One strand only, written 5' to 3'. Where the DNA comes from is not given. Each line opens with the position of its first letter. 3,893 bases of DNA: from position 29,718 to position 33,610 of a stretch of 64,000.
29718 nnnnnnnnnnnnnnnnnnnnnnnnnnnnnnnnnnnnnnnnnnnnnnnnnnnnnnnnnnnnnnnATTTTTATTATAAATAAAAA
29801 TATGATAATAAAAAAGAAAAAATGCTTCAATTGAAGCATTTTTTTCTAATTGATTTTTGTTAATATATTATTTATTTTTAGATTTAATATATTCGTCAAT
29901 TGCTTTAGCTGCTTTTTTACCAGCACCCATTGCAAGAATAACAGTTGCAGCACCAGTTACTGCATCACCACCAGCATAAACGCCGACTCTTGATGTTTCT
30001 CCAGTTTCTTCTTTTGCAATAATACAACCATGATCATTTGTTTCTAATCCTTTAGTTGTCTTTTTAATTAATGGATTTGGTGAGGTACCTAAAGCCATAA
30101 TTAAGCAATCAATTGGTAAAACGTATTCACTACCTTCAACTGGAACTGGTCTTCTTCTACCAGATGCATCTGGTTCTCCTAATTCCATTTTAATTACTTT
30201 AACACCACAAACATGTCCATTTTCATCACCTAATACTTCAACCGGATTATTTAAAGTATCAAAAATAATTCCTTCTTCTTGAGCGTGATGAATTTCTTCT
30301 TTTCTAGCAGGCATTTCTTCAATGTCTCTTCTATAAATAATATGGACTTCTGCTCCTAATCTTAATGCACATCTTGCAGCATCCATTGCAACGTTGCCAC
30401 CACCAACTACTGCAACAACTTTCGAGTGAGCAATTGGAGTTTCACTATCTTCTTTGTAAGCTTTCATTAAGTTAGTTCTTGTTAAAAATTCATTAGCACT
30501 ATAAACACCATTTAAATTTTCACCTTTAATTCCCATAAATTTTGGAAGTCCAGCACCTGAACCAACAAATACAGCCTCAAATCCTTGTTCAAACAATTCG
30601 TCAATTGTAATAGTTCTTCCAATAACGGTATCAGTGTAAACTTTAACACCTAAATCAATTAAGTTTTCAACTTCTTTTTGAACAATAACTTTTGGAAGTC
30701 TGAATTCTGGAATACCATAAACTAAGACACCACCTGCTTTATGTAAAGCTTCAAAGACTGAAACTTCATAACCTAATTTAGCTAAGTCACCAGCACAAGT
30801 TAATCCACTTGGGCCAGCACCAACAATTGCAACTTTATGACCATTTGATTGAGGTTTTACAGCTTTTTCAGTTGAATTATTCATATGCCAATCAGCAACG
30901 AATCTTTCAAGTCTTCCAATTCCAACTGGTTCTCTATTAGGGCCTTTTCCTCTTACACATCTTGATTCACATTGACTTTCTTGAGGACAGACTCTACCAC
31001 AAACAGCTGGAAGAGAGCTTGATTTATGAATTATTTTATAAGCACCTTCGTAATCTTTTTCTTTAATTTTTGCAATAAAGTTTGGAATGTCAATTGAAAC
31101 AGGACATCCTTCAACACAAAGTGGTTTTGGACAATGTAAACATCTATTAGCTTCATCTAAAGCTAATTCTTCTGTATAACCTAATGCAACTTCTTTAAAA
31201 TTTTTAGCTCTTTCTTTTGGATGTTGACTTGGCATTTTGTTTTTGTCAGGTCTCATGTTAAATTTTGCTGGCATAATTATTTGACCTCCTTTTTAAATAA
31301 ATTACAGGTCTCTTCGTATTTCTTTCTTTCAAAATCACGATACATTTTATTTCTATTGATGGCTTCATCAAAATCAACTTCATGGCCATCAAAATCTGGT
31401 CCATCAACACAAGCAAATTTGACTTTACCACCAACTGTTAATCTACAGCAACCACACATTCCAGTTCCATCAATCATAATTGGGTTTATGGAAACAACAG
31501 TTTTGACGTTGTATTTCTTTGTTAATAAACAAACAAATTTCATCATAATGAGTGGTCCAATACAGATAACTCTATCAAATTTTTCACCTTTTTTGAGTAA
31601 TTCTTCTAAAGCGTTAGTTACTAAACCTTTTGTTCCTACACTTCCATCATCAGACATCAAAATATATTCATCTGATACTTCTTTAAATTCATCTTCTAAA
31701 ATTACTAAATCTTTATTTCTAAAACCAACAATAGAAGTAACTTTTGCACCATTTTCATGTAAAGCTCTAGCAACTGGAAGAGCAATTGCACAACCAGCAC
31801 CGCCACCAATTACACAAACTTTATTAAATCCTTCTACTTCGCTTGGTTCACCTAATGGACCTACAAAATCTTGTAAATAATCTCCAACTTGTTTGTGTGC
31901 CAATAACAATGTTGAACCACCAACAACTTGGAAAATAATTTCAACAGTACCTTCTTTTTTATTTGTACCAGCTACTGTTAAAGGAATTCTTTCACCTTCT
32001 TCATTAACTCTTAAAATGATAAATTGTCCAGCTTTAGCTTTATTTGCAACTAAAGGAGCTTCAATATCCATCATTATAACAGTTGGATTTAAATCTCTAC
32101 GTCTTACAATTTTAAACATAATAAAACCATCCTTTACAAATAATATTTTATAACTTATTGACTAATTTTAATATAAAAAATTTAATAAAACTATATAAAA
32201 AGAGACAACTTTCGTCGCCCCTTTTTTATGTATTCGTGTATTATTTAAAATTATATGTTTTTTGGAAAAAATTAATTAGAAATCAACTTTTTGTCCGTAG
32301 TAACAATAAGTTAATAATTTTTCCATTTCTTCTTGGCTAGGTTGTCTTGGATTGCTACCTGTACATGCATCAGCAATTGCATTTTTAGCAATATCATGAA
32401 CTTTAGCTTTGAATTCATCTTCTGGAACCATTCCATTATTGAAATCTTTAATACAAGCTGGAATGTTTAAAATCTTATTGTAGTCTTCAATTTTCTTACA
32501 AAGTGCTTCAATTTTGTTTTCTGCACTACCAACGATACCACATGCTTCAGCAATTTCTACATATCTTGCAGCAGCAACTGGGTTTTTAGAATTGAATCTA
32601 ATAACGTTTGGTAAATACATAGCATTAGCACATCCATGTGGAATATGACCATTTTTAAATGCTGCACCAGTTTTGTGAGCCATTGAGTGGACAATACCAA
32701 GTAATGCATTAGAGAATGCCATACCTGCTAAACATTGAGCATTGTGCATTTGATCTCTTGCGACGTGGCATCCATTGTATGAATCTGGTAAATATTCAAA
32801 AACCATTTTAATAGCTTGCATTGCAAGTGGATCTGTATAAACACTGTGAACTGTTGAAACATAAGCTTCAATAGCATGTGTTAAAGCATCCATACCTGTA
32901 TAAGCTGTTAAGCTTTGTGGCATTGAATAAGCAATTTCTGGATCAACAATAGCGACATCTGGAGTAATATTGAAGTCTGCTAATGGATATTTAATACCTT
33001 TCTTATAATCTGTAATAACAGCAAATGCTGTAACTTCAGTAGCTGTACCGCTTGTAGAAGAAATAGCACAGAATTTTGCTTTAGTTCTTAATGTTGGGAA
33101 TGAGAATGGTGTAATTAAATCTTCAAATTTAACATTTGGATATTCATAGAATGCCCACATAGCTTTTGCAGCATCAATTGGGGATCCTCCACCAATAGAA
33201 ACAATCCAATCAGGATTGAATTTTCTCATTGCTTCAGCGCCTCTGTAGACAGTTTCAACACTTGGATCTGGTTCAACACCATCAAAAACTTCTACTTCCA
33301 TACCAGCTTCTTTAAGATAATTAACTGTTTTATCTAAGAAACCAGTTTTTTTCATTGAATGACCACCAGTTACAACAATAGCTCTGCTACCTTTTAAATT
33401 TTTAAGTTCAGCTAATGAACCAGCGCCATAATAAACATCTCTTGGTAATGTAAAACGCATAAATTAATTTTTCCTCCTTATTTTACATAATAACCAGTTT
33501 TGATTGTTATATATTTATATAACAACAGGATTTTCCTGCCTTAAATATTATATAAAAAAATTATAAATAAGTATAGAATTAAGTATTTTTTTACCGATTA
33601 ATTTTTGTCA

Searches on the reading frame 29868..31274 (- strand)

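Call 53: search_protein_families(library=ncbifam, proteins=[window:29868-31274:-], max_evalue=1e-8)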
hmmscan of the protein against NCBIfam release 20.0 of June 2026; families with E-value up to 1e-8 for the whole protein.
window:29868-31274:- (468 aa): 26 families (the best 25 are shown)
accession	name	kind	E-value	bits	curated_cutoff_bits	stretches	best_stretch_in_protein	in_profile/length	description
NF009414.0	PRK12778.1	equivalog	1.9e-220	734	1103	1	6-466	291-752/752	bifunctional dihydroorotate dehydrogenase B NAD binding subunit/NADPH-dependent glutamate synthase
TIGR01316.1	gltA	equivalog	3.4e-180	599.6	471.75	1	19-463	2-449/449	NADPH-dependent glutamate synthase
NF009413.0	PRK12775.1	equivalog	1.1e-161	539.9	1895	1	7-466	295-757/1006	putative trifunctional 2-polyprenylphenol hydroxylase/glutamate synthase subunit beta/ferritin domain-containing protein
NF009415.0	PRK12779.1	equivalog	1.8e-126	423.3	1519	1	54-464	211-627/944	putative bifunctional glutamate synthase subunit beta/2-polyprenylphenol hydroxylase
NF009410.0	PRK12771.1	subfamily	1e-116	390.8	516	1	51-466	48-448/566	NAD(P)-binding protein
NF009454.0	PRK12814.1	equivalog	8.5e-116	387.9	916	1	53-466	104-503/657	putative NADPH-dependent glutamate synthase small subunit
TIGR01318.1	gltD_gamma_fam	subfamily_domain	9.6e-113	377.2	482.95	1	13-464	9-466/467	glutamate synthase, small subunit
NF009408.0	PRK12769.1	equivalog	1e-107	360.9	1003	1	9-466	194-654/659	formate-dependent uric acid utilization protein AegA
NF009451.0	PRK12809.1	equivalog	1.3e-90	304.5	1154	1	19-463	184-634/639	formate-dependent uric acid utilization protein YgfT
NF010590.0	PRK13984.1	equivalog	2.8e-90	303.2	946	1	10-467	157-610/611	putative oxidoreductase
TIGR03315.1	Se_ygfK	equivalog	5.2e-86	289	835.3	1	46-460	440-836/1012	putative selenate reductase subunit YgfK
NF009409.0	PRK12770.1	subfamily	2.5e-78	263.6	343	1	138-467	11-354/360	putative glutamate synthase subunit beta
TIGR01317.1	GOGAT_sm_gam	subfamily_domain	1.9e-76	257.9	447.7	1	10-464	9-479/485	glutamate synthase small subunit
NF045663.1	diclust_near_Sec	equivalog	3.6e-44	151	530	1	43-242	10-200/759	pyridine nucleotide-disulfide oxidoreductase/dicluster-binding protein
TIGR01292.1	TRX_reduct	equivalog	5.9e-20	71.3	343.45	1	283-463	140-300/300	thioredoxin-disulfide reductase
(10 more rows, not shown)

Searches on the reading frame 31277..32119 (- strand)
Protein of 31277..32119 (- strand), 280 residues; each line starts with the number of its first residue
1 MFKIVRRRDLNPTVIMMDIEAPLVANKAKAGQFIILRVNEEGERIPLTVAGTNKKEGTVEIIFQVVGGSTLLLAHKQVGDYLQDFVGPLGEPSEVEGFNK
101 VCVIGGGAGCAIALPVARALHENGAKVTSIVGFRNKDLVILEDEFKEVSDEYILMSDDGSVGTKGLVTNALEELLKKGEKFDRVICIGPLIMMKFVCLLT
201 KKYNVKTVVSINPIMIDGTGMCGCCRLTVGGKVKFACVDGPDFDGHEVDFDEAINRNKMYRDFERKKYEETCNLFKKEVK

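Call 53: search_protein_families(library=ncbifam, proteins=[window:31277-32119:-], max_evalue=1e-8)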
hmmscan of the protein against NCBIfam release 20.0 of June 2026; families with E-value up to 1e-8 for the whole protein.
window:31277-32119:- (280 aa): 11 families
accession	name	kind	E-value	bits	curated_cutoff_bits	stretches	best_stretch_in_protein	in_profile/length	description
NF004862.0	PRK06222.1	subfamily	9.2e-122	405.9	220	1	1-273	1-273/281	sulfide/dihydroorotate dehydrogenase-like FAD/NAD-binding protein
NF009414.0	PRK12778.1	equivalog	4.3e-115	385.7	1103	1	1-269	1-269/752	bifunctional dihydroorotate dehydrogenase B NAD binding subunit/NADPH-dependent glutamate synthase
NF009413.0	PRK12775.1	equivalog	1.9e-90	304.1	1895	1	1-277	1-280/1006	putative trifunctional 2-polyprenylphenol hydroxylase/glutamate synthase subunit beta/ferritin domain-containing protein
NF009415.0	PRK12779.1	equivalog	6.9e-67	226.1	1519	1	3-266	652-936/944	putative bifunctional glutamate synthase subunit beta/2-polyprenylphenol hydroxylase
NF000796.0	PRK00054.1-1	equivalog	2.1e-36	125.5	224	1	27-251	28-237/254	dihydroorotate dehydrogenase electron transfer subunit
NF000797.0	PRK00054.1-2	equivalog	3.4e-36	124.9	270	1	3-245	18-262/267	dihydroorotate dehydrogenase electron transfer subunit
NF000798.0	PRK00054.1-3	equivalog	4.4e-34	118.2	219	1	3-249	9-243/244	dihydroorotate dehydrogenase electron transfer subunit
NF000799.0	PRK00054.1-4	equivalog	1.3e-33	116.1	314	1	3-248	8-256/258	dihydroorotate dehydrogenase electron transfer subunit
TIGR02911.1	sulfite_red_B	equivalog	1e-17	64.1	288.6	1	25-244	28-252/261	anaerobic sulfite reductase subunit AsrB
NF004470.0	PRK05802.1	equivalog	1.9e-15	56.7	313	1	3-233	69-310/330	sulfide/dihydroorotate dehydrogenase-like FAD/NAD-binding protein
NF006220.0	PRK08345.1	subfamily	7e-11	41.9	395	0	163-244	200-283/294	cytochrome-c3 hydrogenase subunit gamma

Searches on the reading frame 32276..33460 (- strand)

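Call 53: search_protein_families(library=ncbifam, proteins=[window:32276-33460:-], max_evalue=1e-8)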
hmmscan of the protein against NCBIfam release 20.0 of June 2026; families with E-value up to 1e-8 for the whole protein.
window:32276-33460:- (394 aa): 13 families
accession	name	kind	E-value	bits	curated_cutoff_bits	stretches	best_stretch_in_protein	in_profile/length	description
NF010378.0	PRK13805.1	equivalog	5.9e-134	447.9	951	1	3-391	459-868/872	bifunctional acetaldehyde-CoA/alcohol dehydrogenase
TIGR02638.1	lactal_redase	equivalog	7.7e-90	301.4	523.15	1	2-382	3-378/379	lactaldehyde reductase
NF007911.0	PRK10624.1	equivalog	7.5e-84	281.9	537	1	2-383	4-378/382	lactaldehyde reductase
NF041833.1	Fe_ADH_ErcA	equivalog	5.9e-78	262.6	550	1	19-383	25-378/382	alcohol dehydrogenase-like regulatory protein ErcA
NF007363.0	PRK09860.1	equivalog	5.8e-68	229.7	581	1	25-380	32-376/383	L-threonine dehydrogenase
NF053866.1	CholDhdGbsBBac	equivalog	1.2e-61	208.5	550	1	3-387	12-391/392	choline dehydrogenase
NF011998.0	PRK15454.1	equivalog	5.6e-56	189.9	556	1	12-382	33-390/395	ethanolamine utilization ethanol dehydrogenase EutG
NF058672.1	4HyButDHCUPNE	equivalog_domain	2e-55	188.5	500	1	17-384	22-375/378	4-hydroxybutyrate dehydrogenase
NF050025.1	SulfAcetaldRedSarD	equivalog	2.2e-50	171.6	700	1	12-385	14-383/385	sulfoacetaldehyde reductase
TIGR03405.1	Phn_Fe-ADH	equivalog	7.2e-47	159.9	423.7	1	6-325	4-321/355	iron-containing alcohol dehydrogenase PsrA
TIGR04266.1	NDMA_methanol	equivalog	1.4e-37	129.5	625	1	18-324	32-335/420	NDMA-dependent methanol dehydrogenase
NF011717.0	PRK15138.1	equivalog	3.4e-27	95.5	645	1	5-341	8-347/387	alcohol dehydrogenase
NF041822.1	daptide_DH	equivalog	5.4e-12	45.3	300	1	37-220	12-196/363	daptide-type RiPP biosynthesis dehydogenase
